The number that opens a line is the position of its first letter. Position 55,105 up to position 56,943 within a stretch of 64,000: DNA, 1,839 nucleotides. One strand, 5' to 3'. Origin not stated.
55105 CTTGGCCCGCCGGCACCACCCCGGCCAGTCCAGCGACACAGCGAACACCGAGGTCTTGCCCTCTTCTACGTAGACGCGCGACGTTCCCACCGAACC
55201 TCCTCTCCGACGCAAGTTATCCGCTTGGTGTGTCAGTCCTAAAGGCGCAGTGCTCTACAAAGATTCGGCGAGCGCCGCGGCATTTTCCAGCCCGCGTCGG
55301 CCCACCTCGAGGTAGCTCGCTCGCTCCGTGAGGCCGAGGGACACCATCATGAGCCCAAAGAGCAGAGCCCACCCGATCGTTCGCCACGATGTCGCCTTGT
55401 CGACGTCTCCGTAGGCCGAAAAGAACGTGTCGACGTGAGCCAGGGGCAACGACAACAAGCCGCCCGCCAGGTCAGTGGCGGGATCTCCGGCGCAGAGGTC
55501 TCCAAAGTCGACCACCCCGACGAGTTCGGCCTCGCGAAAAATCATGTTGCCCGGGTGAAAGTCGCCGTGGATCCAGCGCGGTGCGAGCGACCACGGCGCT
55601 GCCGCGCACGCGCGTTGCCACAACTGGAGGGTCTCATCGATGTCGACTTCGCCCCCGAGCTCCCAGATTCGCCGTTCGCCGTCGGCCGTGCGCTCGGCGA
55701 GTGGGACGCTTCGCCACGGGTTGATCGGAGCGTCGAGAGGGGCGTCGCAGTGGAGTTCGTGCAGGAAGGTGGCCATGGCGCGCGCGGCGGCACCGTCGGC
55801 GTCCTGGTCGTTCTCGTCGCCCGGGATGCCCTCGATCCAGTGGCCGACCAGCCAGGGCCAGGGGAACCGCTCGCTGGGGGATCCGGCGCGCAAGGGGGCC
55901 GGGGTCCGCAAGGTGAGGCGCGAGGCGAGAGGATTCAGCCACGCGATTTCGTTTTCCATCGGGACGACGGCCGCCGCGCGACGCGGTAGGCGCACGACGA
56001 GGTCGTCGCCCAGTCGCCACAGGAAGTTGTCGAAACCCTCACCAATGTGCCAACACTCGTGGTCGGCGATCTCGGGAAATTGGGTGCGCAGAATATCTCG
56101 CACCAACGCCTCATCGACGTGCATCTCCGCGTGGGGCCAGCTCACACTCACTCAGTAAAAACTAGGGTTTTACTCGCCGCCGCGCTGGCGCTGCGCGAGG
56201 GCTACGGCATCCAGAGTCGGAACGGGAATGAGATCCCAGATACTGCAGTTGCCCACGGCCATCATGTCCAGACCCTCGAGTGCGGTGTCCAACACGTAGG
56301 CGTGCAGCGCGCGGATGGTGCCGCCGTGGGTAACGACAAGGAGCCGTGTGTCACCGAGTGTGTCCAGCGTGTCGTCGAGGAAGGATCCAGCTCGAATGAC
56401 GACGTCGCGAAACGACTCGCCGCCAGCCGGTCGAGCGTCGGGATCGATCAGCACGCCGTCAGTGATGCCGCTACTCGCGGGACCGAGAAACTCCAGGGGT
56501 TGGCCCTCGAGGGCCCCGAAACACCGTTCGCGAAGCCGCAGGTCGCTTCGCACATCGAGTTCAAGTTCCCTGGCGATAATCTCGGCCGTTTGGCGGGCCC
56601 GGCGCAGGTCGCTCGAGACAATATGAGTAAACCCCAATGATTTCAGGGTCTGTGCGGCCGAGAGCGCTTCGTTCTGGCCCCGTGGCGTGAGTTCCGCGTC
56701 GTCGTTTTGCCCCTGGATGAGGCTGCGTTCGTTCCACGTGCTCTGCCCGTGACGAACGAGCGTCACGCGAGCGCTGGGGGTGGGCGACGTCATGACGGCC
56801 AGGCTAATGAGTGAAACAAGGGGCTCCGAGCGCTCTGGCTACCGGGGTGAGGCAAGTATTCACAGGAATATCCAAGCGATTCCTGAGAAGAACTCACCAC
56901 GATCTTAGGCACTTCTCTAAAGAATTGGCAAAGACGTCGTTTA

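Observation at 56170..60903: Uncharacterised ComA (phosphosulfolactate synthase) - VOC - adenylating enzyme - AT3 acyltransferase cluster, divergent from a histidine phosphatase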

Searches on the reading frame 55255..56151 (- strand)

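Call 3: search_protein_families(library=pfam, proteins=[window:55255-56151:-], max_evalue=0.01)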
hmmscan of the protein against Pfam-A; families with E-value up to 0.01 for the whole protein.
window:55255-56151:- (298 aa): 1 family
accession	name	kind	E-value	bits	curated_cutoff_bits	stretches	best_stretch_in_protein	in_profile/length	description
PF01636.29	APH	-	1.3e-32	113.9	23.2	1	36-251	5-229/239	Phosphotransferase enzyme family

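Call 4: search_protein_families(library=ncbifam, proteins=[window:55255-56151:-], max_evalue=0.01)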
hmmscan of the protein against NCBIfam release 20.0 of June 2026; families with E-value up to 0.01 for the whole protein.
window:55255-56151:- (298 aa): 17 families
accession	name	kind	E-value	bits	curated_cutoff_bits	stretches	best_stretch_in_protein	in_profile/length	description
NF000044.2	APH_2pp_IIIa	exception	7.9e-09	35.3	625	1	20-260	11-263/306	aminoglycoside O-phosphotransferase APH(2'')-IIIa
NF000015.3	APH_2pp_IIa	exception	2.5e-08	33.3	625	1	188-229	183-224/299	aminoglycoside O-phosphotransferase APH(2'')-IIa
NF033068.1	APH_3p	equivalog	4.9e-08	32.8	205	1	62-249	47-237/255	APH(3') family aminoglycoside O-phosphotransferase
NF041268.1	capreo_Cph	equivalog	6.9e-08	32.4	390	1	47-258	34-252/285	capreomycin phosphotransferase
NF033059.2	APH_3p_I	exception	2.8e-07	30.2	400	1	114-229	108-226/267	APH(3')-I family aminoglycoside O-phosphotransferase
NF000132.2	APH_2pp_Ig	exception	7.6e-07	28.7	620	1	192-229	194-231/306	aminoglycoside O-phosphotransferase APH(2'')-Ig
NF000076.3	APH_2pp_Ie_IVa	exception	8.3e-07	28.6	600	1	25-135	17-132/301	APH(2'')-Ie/IVa family aminoglycoside O-phosphotransferase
NF051474.1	APH_3p_Ia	exception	5.5e-06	25.6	625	1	116-229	114-230/271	aminoglycoside O-phosphotransferase APH(3')-Ia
NF003558.0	PRK05231.1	equivalog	0.00015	20.8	271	1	124-229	118-225/322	homoserine kinase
NF050082.1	ATPase_MABP1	exception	0.00035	19.5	800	1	193-219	276-302/435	macrolide-binding ATPase MABP-1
NF008738.0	PRK11768.1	equivalog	0.00047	19.6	194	1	178-228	186-232/327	serine/threonine protein kinase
NF000240.1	macrolide_MphC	exception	0.00059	19.3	550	1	178-248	178-250/299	Mph(C) family macrolide 2'-phosphotransferase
NF000137.2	APH_7pp_Ia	exception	0.00084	18.9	640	1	160-227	187-255/332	aminoglycoside O-phosphotransferase APH(7'')-Ia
NF000255.1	macrolide_MphF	exception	0.0009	18.7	650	1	175-250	174-251/299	Mph(F) family macrolide 2'-phosphotransferase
NF000088.1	viomycin_Vph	equivalog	0.0011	18.4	400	1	48-230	42-233/293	viomycin phosphotransferase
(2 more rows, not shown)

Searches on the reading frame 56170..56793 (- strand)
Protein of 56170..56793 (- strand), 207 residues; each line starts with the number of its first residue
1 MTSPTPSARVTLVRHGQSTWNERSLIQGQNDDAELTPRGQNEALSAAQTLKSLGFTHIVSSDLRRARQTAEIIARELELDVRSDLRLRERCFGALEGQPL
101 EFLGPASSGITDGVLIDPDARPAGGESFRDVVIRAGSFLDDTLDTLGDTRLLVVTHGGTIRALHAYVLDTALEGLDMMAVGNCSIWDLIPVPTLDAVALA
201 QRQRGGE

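Call 3: search_protein_families(library=pfam, proteins=[window:56170-56793:-], max_evalue=0.01)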
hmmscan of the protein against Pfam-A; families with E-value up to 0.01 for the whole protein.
window:56170-56793:- (207 aa): 1 family
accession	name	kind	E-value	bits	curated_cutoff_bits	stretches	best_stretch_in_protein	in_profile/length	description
PF00300.27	His_Phos_1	-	6.1e-46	157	21.7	1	11-185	2-176/194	Histidine phosphatase superfamily (branch 1)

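Call 4: search_protein_families(library=ncbifam, proteins=[window:56170-56793:-], max_evalue=0.01)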
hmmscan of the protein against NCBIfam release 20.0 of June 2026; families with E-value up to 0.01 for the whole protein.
window:56170-56793:- (207 aa): 20 families
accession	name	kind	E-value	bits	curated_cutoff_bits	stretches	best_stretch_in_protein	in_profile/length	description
TIGR03162.1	ribazole_cobC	equivalog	9.5e-32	109.8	162.9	1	10-185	1-173/176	alpha-ribazole phosphatase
NF002901.0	PRK03482.1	equivalog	1.8e-29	102.9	261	1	9-185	3-179/215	2,3-diphosphoglycerate-dependent phosphoglycerate mutase GpmB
NF005567.0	PRK07238.1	equivalog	4.3e-27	95.4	326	1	5-180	175-350/378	bifunctional RNase H/acid phosphatase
NF038349.1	dPGM_arch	equivalog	1.3e-24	87.2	225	1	10-170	1-151/194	2,3-diphosphoglycerate-dependent phosphoglycerate mutase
TIGR03848.1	MSMEG_4193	subfamily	2.6e-21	76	203.85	1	10-185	2-181/204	MSMEG_4193 family putative phosphomutase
NF045917.1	PhserinePhPspA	equivalog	3.4e-21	75.9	350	1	9-184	3-178/211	phosphoserine phosphatase PspA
NF011580.0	PRK15004.1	equivalog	1.2e-19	71.1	250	1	9-178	2-171/203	adenosylcobalamin/alpha-ribazole phosphatase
NF002339.0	PRK01295.1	equivalog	1.8e-19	70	316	1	10-169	5-170/206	2,3-bisphosphoglycerate-dependent phosphoglycerate mutase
TIGR01258.1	pgm_1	subfamily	3.7e-19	69.1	81.7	1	9-98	2-95/245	2,3-bisphosphoglycerate-dependent phosphoglycerate mutase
NF010713.0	PRK14115.1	equivalog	2e-17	63.3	305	1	9-97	3-95/248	2,3-diphosphoglycerate-dependent phosphoglycerate mutase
NF010718.0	PRK14120.1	equivalog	3.9e-15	55.8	366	1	9-98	6-99/249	phosphoglyceromutase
NF010717.0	PRK14119.1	equivalog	2.4e-12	46.9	378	1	9-97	3-95/228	2,3-diphosphoglycerate-dependent phosphoglycerate mutase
NF002217.0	PRK01112.1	equivalog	4.2e-12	45.9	320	1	9-73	3-66/228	2,3-bisphosphoglycerate-dependent phosphoglycerate mutase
NF009993.0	PRK13462.1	equivalog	9.2e-12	45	226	1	8-176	6-167/203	acid phosphatase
NF010716.0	PRK14118.1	equivalog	1.1e-11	44.5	409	1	11-97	4-94/227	2,3-diphosphoglycerate-dependent phosphoglycerate mutase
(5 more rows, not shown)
